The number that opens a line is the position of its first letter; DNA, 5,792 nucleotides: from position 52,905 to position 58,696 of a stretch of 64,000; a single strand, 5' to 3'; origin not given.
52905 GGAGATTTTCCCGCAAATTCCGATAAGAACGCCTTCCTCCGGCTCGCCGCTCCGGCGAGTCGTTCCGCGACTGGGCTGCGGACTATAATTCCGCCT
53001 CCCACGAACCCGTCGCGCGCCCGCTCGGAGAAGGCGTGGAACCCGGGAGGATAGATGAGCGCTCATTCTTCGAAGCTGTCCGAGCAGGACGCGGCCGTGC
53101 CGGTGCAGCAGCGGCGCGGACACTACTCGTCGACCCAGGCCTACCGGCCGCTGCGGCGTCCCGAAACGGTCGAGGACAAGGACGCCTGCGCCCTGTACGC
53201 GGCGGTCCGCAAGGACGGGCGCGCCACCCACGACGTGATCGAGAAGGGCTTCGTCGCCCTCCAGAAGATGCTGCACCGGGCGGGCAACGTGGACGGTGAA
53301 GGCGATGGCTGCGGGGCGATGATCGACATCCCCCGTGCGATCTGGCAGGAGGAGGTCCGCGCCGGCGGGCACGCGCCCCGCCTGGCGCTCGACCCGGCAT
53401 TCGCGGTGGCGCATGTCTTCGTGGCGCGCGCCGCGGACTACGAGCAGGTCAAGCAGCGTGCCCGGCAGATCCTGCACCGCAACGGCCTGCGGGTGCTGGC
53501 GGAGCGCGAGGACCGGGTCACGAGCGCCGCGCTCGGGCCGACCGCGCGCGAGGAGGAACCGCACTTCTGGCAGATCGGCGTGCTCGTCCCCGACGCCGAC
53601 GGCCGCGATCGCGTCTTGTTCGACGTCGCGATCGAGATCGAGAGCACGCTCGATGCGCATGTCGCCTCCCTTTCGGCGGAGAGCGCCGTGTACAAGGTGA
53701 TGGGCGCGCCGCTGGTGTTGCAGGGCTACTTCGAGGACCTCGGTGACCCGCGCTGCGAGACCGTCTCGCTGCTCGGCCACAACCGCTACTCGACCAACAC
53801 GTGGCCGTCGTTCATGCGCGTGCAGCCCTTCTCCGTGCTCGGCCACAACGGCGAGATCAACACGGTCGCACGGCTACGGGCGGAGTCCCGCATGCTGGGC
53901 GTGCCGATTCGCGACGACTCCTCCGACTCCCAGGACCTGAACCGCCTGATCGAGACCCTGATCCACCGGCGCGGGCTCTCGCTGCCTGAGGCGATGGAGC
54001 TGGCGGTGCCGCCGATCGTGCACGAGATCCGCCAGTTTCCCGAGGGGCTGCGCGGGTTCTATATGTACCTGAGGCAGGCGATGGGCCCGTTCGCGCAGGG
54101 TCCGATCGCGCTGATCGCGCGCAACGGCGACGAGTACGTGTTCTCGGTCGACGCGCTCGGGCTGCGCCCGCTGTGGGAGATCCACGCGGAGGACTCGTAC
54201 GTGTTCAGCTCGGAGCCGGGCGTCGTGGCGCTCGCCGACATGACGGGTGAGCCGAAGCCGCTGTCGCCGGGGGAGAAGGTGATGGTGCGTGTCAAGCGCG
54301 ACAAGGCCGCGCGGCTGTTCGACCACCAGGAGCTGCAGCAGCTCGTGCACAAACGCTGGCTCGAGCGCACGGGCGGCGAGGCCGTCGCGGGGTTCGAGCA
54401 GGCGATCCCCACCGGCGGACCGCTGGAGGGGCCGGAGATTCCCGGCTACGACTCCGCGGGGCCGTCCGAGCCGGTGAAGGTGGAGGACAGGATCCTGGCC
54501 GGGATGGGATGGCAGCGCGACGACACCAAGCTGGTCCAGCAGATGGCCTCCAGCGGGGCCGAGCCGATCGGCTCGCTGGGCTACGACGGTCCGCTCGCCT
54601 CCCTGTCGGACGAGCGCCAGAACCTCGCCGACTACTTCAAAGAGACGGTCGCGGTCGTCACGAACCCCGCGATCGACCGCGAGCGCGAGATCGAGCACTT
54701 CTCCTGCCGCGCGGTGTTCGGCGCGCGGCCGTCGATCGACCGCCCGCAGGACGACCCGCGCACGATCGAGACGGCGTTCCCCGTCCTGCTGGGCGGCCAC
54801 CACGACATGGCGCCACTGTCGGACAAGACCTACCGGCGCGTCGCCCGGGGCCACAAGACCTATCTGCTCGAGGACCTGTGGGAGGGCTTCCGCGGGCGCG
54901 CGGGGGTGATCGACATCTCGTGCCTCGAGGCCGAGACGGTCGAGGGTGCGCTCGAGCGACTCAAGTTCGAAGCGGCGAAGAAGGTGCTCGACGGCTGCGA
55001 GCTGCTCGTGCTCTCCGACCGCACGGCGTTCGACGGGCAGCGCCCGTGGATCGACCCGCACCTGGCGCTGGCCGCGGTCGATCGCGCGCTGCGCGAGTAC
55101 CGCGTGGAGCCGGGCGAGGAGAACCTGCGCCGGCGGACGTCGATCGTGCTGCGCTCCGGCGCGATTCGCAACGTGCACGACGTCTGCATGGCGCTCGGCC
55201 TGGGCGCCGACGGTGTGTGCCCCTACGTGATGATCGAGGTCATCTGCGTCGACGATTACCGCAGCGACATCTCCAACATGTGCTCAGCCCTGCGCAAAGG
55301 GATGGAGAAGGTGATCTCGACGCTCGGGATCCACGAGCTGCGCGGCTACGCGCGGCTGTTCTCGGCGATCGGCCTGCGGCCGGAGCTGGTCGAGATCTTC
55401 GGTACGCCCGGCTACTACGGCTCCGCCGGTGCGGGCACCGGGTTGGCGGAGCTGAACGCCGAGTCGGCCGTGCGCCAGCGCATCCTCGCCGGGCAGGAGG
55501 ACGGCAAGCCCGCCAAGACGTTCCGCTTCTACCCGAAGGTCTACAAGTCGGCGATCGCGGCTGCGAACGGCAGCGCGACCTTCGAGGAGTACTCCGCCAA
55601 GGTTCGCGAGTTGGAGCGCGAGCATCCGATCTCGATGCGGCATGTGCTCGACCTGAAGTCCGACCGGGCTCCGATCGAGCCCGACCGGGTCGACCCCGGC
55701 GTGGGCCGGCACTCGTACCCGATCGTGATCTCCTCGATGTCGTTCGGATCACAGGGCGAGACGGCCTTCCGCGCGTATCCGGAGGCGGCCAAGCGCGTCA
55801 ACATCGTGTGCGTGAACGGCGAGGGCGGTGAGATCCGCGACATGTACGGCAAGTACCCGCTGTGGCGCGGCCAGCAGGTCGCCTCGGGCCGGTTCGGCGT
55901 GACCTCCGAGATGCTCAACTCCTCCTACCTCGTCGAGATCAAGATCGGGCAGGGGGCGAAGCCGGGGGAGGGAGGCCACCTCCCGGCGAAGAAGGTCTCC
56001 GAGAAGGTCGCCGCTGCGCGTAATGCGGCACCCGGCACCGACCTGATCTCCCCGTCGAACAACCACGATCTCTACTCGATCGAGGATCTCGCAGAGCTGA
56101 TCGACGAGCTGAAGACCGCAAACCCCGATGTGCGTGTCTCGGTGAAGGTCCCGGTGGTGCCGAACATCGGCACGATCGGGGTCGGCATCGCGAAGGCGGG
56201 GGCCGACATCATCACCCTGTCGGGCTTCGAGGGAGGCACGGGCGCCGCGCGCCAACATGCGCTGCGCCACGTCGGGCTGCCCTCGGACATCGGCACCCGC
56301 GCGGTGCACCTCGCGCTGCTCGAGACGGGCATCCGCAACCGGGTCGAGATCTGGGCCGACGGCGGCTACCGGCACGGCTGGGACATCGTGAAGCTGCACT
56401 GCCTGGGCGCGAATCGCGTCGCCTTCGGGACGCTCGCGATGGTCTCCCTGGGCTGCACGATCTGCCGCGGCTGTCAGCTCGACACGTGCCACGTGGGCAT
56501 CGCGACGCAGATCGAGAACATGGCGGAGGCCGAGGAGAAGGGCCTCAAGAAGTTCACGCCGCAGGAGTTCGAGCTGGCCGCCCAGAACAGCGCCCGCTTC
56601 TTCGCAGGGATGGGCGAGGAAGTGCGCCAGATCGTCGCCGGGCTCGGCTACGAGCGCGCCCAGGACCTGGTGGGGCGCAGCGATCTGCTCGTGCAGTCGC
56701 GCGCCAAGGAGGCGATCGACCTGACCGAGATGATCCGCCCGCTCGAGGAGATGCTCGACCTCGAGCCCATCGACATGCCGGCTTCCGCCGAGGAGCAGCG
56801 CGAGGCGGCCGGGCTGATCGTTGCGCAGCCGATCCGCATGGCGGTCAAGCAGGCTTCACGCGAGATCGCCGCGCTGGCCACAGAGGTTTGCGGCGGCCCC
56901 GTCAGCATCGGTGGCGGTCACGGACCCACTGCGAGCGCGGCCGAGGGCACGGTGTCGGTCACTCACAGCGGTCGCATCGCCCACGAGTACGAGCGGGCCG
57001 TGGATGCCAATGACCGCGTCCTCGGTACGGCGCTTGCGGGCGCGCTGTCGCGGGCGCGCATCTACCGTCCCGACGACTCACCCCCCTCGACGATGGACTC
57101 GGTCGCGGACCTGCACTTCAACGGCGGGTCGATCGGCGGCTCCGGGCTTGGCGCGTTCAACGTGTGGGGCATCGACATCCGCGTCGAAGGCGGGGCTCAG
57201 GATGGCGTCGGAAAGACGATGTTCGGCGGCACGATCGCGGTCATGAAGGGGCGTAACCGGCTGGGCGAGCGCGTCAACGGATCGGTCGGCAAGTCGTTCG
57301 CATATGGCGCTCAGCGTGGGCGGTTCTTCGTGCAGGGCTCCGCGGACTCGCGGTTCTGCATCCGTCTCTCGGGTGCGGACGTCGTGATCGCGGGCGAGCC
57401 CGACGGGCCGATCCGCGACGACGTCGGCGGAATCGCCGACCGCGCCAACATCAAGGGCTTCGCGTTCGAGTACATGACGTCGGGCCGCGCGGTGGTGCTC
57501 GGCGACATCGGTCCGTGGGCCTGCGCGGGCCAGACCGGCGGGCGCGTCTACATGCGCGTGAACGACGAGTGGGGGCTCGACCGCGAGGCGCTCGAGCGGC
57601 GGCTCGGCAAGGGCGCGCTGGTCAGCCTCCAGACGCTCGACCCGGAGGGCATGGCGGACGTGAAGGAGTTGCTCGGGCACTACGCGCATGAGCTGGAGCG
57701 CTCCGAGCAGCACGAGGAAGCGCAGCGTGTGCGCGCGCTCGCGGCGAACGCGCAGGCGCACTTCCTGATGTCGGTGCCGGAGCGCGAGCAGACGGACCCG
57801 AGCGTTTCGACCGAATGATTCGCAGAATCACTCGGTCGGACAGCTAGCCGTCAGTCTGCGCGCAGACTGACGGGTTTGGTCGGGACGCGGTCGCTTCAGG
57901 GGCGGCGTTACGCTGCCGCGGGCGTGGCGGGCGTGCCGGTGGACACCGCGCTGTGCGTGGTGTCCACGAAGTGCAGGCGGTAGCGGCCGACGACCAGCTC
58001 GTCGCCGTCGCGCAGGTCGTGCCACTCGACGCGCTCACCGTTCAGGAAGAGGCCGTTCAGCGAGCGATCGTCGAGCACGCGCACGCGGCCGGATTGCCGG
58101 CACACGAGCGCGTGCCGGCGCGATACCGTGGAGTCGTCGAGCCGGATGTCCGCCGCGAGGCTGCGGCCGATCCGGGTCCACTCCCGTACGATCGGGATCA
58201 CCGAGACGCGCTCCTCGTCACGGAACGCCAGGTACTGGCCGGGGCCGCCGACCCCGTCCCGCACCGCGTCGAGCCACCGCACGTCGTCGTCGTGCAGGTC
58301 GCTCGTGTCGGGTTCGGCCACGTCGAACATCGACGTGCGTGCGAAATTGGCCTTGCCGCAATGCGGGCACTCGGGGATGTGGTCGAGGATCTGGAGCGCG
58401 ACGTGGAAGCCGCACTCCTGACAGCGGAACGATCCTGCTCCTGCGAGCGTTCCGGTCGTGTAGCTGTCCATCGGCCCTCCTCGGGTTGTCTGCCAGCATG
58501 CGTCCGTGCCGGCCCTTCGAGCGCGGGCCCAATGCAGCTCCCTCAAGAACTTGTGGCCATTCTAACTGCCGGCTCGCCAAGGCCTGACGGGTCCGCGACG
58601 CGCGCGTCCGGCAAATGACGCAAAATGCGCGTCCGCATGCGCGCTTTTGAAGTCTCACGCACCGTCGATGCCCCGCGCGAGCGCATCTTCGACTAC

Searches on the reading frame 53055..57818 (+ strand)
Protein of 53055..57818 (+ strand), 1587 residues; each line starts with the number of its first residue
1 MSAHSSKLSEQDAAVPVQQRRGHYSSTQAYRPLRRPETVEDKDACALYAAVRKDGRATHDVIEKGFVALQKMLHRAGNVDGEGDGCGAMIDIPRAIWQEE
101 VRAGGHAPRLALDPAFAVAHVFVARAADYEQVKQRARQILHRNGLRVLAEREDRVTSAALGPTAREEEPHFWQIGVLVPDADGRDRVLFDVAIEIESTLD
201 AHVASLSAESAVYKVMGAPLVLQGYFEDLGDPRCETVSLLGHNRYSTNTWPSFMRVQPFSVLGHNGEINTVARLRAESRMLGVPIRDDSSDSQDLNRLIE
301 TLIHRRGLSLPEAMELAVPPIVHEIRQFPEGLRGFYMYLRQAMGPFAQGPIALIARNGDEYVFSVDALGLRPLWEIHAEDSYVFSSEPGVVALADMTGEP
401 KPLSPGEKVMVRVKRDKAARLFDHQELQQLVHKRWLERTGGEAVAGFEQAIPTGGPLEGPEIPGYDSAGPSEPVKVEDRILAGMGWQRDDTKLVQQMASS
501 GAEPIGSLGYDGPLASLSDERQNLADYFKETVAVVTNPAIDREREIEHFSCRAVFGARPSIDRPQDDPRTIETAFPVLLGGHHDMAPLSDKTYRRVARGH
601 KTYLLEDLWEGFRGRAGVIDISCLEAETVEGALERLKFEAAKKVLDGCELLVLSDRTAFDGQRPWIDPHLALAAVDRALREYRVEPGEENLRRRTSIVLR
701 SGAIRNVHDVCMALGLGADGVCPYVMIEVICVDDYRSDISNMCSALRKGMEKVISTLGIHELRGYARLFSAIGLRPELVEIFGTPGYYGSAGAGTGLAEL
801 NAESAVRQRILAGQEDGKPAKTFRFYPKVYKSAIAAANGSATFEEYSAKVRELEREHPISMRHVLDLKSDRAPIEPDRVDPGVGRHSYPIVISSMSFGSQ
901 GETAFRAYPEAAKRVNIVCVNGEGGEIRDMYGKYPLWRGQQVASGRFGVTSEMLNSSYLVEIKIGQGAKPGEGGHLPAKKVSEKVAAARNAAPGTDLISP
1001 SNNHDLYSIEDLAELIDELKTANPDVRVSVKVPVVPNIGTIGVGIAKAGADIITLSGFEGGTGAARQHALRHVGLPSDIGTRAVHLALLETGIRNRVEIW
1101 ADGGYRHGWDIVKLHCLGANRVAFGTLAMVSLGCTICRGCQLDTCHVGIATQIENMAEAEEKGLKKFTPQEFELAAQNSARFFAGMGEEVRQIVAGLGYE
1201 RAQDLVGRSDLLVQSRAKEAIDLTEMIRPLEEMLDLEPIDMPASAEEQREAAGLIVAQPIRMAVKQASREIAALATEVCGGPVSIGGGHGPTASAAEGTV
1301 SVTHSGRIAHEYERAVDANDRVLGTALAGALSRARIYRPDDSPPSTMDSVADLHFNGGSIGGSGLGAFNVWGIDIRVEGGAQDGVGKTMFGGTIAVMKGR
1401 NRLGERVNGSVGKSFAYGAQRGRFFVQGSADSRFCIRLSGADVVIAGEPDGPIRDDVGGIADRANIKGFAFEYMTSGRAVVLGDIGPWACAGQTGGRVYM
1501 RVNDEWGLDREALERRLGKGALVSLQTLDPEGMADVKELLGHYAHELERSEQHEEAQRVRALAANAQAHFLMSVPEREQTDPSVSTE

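Call 30: search_protein_families(library=pfam, proteins=[window:53055-57818:+], max_evalue=0.0001)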
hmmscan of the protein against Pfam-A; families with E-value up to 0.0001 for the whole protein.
window:53055-57818:+ (1587 aa): 5 families
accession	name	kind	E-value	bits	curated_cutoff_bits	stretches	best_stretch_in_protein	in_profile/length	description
PF01645.23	Glu_synthase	-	5.6e-102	342.1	20.4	1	840-1199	20-368/369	Conserved region in glutamate synthase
PF04898.20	Glu_syn_central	-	1.4e-65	221.9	22.8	1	484-774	6-276/277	Glutamate synthase central domain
PF00310.26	GATase_2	-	2.1e-56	191.9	19.9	1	50-429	6-409/420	Glutamine amidotransferases class-II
PF01493.24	GXGXG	-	3.6e-24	85.8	32.5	1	1351-1504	32-166/190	GXGXG motif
PF01070.24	FMN_dh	-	1.5e-07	31.2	24.9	1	1092-1134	269-311/350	FMN-dependent dehydrogenase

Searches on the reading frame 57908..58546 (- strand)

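Call 30: search_protein_families(library=pfam, proteins=[window:57908-58546:-], max_evalue=0.0001)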
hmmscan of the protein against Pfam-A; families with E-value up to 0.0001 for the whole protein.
window:57908-58546:- (212 aa): 3 families
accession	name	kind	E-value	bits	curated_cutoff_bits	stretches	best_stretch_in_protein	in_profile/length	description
PF00498.31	FHA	-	1.3e-16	61.2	20.7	1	124-187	1-67/67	FHA domain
PF16697.10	Yop-YscD_cpl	-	2.3e-11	44.2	33.2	1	120-195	15-92/94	Inner membrane component of T3SS, cytoplasmic domain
PF07295.17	DUF1451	-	2.2e-10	41.3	26.1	1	26-71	100-145/146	Zinc-ribbon containing domain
